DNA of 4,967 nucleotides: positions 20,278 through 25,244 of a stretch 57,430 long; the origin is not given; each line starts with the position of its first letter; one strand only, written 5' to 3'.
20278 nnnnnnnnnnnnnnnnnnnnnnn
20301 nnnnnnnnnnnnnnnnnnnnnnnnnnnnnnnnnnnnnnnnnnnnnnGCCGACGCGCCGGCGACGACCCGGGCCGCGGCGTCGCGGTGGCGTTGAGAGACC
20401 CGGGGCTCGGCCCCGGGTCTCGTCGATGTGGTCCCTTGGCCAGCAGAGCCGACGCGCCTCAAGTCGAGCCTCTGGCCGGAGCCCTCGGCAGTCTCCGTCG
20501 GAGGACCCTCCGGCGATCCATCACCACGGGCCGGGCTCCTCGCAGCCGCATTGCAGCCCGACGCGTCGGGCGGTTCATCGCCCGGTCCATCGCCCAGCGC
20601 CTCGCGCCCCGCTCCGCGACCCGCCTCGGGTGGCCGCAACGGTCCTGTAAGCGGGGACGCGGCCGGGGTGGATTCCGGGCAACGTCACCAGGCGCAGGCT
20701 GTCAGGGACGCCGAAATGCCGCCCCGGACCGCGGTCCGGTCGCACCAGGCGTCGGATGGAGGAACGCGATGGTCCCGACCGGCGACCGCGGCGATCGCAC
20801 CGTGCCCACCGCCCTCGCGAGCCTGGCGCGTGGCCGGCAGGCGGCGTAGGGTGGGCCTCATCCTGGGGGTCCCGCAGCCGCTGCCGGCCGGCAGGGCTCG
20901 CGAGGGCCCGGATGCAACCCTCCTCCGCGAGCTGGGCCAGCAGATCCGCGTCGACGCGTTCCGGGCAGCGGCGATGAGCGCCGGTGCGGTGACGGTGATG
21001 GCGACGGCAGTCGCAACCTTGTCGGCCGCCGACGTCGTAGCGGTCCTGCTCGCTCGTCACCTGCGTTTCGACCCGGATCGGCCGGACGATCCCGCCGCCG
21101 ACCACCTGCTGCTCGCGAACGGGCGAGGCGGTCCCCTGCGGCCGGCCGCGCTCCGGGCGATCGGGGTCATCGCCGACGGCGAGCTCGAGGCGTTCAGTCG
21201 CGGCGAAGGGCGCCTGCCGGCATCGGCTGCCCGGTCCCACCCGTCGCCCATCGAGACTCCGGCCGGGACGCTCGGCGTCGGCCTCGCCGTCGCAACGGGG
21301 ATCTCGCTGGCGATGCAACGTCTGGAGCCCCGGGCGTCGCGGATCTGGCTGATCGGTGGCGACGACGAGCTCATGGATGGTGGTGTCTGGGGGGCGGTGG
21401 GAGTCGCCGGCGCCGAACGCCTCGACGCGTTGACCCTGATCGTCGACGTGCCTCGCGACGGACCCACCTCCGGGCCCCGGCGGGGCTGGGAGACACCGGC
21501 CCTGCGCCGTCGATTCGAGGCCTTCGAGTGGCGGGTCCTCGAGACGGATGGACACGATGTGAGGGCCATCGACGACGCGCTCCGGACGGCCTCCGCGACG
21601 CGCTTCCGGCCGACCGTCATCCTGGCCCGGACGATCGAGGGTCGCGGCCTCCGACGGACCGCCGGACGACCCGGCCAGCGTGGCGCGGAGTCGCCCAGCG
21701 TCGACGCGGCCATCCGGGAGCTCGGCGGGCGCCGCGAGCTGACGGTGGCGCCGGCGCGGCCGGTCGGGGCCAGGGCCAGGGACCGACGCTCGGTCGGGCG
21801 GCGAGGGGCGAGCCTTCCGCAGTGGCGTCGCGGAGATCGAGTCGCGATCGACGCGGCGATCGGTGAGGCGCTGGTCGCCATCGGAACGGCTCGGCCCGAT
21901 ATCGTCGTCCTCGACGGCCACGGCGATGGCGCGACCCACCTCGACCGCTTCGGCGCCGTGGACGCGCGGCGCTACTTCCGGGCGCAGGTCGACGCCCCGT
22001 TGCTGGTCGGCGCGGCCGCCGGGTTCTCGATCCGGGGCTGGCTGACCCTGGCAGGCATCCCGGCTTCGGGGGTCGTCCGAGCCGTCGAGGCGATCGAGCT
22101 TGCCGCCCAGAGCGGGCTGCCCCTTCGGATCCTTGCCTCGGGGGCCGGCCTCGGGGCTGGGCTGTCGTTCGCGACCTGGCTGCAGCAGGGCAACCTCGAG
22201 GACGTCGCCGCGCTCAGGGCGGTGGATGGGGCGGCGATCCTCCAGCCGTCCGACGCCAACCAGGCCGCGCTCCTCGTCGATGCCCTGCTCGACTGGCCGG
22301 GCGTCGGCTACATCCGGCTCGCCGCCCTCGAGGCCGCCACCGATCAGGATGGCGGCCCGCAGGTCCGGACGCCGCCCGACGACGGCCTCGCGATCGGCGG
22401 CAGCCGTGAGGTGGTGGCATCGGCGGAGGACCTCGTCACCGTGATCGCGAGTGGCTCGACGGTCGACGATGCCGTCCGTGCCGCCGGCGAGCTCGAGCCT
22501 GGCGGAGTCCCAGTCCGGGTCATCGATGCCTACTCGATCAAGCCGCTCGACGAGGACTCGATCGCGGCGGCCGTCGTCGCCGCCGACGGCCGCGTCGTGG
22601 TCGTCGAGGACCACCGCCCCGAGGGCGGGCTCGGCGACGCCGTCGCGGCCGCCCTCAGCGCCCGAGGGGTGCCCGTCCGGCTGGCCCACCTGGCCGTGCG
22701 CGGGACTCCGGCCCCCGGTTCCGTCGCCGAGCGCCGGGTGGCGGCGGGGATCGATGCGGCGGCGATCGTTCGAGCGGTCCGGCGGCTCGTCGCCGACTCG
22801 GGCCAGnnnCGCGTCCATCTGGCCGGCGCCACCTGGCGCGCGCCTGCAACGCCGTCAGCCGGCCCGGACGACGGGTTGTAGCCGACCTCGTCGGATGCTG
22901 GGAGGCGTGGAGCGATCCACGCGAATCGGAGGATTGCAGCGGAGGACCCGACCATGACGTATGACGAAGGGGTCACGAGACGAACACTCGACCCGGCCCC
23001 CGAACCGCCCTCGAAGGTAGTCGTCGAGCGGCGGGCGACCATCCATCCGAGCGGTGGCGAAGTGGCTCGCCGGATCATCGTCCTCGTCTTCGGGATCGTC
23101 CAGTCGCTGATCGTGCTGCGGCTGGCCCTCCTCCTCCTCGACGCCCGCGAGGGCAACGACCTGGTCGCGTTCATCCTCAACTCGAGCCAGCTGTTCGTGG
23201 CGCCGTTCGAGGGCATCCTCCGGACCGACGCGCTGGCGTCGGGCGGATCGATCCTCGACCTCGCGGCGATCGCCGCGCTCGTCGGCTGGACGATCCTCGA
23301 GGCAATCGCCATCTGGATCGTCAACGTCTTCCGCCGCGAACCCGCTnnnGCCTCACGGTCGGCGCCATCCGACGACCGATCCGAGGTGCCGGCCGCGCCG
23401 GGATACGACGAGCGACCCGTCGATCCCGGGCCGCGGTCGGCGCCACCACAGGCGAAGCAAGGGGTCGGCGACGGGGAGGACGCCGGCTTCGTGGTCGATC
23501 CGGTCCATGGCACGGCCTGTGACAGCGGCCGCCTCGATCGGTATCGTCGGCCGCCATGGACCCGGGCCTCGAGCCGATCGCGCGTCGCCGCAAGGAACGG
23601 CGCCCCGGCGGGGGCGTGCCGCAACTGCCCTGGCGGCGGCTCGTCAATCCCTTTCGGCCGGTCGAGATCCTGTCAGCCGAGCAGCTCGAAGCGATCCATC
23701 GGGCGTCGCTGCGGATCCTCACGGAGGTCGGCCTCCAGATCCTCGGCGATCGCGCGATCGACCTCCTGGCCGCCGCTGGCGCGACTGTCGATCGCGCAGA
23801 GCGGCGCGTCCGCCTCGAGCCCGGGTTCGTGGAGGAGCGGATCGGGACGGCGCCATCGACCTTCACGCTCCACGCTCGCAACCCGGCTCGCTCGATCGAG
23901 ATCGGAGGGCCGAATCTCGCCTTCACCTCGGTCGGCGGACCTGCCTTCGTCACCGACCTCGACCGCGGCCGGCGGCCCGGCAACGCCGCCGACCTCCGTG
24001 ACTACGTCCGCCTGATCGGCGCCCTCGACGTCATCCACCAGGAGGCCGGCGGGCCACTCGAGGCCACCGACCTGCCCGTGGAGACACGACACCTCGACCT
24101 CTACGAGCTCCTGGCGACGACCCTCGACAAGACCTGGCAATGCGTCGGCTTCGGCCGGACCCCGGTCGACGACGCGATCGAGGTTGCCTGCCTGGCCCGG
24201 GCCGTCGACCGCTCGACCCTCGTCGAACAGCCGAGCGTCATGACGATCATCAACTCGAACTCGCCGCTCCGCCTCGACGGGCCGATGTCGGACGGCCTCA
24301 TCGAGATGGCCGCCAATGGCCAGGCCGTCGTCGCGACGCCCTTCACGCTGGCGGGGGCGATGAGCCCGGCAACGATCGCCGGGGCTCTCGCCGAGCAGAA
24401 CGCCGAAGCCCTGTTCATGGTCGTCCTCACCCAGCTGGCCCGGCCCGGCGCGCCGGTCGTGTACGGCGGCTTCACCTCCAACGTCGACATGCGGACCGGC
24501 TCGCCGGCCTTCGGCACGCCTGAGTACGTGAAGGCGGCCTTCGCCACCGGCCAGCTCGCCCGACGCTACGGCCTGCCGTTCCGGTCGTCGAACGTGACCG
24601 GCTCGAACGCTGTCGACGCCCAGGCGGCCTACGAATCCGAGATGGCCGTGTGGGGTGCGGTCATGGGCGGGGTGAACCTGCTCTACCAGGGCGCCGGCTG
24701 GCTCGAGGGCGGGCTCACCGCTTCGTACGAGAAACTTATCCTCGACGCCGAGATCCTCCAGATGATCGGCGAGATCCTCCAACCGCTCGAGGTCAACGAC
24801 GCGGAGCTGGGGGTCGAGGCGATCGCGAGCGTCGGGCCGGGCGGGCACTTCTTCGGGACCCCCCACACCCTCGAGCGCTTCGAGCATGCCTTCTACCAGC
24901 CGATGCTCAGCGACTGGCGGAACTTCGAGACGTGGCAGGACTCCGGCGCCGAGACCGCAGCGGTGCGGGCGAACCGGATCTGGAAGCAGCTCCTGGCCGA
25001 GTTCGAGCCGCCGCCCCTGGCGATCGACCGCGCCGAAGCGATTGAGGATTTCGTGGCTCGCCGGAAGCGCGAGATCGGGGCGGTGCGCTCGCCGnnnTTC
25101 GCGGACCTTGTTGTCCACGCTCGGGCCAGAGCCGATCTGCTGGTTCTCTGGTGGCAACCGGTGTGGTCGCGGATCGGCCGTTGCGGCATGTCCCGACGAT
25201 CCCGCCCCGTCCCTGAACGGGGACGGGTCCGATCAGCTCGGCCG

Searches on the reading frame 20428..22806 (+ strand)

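Call 12: search_protein_families(library=pfam, proteins=[window:20428-22806:+], max_evalue=0.00001)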
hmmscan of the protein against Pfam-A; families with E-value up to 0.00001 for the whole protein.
window:20428-22806:+ (793 aa): 3 families
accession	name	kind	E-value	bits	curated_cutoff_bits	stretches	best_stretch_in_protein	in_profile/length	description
PF02780.25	Transketolase_C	-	1.7e-22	80.1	25.9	1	665-780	7-124/124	Transketolase, C-terminal domain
PF00456.26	Transketolase_N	-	8.1e-22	78.1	22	1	175-420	6-261/334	Transketolase, thiamine diphosphate binding domain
PF02779.29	Transket_pyr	-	6.8e-09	36.1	27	1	472-621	3-155/174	Transketolase, pyrimidine binding domain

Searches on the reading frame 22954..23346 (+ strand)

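Call 9: search_protein_families(library=pfam, proteins=[window:22954-23346:+], max_evalue=0.00001)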
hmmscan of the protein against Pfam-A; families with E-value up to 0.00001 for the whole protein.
window:22954-23346:+ (131 aa): 0 families

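Call 68: search_protein_families(library=pfam, proteins=[window:22954-23346:+], max_evalue=0.01)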
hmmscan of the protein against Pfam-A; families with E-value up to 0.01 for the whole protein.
window:22954-23346:+ (131 aa): 1 family
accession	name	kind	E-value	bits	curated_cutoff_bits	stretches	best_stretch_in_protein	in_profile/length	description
PF02325.22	YGGT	-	0.0012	19.6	27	1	44-117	2-68/70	YGGT family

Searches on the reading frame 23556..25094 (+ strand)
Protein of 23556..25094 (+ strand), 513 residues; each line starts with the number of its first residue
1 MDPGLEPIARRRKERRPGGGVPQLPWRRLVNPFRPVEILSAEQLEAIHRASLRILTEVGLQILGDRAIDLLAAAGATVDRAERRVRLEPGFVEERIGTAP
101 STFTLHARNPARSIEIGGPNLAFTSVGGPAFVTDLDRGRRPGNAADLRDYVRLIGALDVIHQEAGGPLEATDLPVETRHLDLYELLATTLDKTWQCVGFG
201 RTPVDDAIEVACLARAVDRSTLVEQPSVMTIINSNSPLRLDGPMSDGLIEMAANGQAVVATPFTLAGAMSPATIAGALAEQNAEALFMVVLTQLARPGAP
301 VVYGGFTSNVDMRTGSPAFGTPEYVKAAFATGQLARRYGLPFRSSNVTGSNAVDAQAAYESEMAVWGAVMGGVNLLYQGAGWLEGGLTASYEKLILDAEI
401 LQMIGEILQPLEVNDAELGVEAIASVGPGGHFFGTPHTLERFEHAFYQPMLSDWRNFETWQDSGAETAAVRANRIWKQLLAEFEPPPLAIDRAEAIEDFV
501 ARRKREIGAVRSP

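Call 6: search_protein_families(library=pfam, proteins=[window:23556-25094:+], max_evalue=0.00001)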
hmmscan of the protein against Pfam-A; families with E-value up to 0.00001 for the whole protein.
window:23556-25094:+ (513 aa): 1 family
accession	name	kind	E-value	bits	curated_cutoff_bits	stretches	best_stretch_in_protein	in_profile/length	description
PF06253.16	MTTB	-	5.2e-187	622.2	25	1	11-508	7-500/500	Trimethylamine methyltransferase (MTTB)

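Call 10: find_encoding_contigs(protein=window:23556-25094:+, flank=10000, max_places=6)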
Protein window:23556-25094:+ (513 aa): no gene with exactly this product is on record in the collection.
